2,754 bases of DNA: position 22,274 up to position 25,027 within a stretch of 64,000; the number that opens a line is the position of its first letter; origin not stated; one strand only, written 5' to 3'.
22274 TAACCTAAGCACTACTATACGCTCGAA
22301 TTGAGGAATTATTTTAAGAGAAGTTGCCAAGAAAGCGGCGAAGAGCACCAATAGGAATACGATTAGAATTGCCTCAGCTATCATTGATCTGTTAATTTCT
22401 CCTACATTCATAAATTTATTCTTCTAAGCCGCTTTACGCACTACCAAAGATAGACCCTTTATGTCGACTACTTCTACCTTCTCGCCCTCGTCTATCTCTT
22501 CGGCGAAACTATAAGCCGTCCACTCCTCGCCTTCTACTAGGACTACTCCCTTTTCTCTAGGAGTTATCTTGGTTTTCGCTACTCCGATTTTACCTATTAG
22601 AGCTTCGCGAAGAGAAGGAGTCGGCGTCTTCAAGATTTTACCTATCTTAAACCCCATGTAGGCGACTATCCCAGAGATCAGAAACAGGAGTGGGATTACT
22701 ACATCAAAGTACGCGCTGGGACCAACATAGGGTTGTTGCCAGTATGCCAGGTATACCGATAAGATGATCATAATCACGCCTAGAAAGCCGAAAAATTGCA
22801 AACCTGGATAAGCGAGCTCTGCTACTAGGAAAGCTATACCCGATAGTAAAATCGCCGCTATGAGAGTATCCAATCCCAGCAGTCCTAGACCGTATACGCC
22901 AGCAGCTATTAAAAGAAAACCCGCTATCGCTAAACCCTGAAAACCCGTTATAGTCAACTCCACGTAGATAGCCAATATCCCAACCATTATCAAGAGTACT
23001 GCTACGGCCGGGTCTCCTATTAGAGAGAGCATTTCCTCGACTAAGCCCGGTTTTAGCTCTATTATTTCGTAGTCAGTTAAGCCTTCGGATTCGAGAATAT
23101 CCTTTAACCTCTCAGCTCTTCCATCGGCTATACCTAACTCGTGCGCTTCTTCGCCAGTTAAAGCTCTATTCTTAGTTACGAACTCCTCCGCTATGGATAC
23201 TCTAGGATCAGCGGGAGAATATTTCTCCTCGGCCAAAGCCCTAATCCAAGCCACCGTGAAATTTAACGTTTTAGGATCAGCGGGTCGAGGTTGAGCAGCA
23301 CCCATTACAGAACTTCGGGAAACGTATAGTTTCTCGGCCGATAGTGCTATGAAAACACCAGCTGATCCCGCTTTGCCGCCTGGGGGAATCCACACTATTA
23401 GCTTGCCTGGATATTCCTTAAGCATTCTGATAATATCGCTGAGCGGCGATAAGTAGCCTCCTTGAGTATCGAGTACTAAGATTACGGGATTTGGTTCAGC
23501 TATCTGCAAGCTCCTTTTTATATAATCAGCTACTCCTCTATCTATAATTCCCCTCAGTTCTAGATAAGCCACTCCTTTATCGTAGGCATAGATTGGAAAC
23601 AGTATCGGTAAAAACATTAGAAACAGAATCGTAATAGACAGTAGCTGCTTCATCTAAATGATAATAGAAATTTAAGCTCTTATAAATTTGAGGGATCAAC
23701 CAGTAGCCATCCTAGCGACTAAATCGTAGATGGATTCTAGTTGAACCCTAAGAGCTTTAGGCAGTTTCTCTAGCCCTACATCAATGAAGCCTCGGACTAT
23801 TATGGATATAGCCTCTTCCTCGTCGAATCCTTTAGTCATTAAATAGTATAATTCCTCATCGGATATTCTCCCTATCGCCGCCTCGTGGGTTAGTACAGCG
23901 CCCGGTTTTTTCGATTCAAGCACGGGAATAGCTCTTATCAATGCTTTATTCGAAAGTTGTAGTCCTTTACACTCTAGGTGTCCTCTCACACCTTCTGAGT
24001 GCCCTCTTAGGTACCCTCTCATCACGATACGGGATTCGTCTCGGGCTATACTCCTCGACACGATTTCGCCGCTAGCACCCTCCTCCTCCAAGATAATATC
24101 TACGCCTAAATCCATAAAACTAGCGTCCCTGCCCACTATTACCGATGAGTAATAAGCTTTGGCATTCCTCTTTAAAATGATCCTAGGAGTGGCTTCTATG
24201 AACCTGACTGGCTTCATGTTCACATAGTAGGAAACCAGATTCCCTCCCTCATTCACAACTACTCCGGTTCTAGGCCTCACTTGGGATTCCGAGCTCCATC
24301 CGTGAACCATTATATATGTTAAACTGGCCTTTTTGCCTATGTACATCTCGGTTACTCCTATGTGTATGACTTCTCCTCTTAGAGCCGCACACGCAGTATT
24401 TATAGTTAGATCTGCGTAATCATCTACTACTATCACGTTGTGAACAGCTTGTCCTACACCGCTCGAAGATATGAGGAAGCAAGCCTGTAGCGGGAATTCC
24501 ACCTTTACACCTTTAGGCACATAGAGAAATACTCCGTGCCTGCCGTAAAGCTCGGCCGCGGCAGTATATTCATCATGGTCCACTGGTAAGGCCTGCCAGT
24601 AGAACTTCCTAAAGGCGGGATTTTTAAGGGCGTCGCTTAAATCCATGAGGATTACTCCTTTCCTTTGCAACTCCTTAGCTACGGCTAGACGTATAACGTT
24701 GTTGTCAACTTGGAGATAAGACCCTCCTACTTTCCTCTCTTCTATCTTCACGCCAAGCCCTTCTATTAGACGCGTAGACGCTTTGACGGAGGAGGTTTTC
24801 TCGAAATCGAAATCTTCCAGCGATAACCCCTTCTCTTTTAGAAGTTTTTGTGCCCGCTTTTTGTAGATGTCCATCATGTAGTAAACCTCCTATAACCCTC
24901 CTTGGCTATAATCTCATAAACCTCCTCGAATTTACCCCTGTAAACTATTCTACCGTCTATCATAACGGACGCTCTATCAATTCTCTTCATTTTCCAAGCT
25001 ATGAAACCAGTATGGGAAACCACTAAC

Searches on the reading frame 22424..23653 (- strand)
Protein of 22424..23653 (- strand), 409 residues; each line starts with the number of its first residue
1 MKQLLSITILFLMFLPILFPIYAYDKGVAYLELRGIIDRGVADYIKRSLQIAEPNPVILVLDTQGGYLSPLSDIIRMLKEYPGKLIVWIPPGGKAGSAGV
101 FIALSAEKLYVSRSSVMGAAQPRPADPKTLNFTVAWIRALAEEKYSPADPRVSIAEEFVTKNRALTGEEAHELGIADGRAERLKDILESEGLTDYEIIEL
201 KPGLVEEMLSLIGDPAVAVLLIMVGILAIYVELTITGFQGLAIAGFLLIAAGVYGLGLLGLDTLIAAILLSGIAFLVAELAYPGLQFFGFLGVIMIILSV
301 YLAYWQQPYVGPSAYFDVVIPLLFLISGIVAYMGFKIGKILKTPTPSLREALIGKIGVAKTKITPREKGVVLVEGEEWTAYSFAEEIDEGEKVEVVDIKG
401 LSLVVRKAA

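Call 45: search_protein_families(library=pfam, proteins=[window:22424-23653:-], max_evalue=0.00001)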
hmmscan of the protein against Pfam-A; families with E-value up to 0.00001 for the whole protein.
window:22424-23653:- (409 aa): 3 families
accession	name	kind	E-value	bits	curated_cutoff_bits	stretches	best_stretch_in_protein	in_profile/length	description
PF25145.1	NfeD1b_N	-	2.8e-16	60.1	40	1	31-198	5-187/189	NfeD1b, N-terminal domain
PF01957.25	NfeD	-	9.5e-15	55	29.1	1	350-407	2-57/57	NfeD-like C-terminal, partner-binding domain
PF24961.1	NfeD_membrane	-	4.6e-14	52.9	26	1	217-335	2-118/119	NfeD integral membrane domain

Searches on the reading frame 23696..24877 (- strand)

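Call 45: search_protein_families(library=pfam, proteins=[window:23696-24877:-], max_evalue=0.00001)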
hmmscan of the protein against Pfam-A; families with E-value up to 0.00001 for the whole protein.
window:23696-24877:- (393 aa): 2 families
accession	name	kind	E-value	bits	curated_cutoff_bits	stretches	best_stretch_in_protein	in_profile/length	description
PF01458.23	SUFBD_core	-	3.8e-40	138.2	27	1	135-364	2-232/232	SUF system FeS cluster assembly, SufBD core domain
PF19295.5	SufBD_N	-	1.2e-06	28.7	23.5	1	54-131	92-171/172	SufBD protein N-terminal region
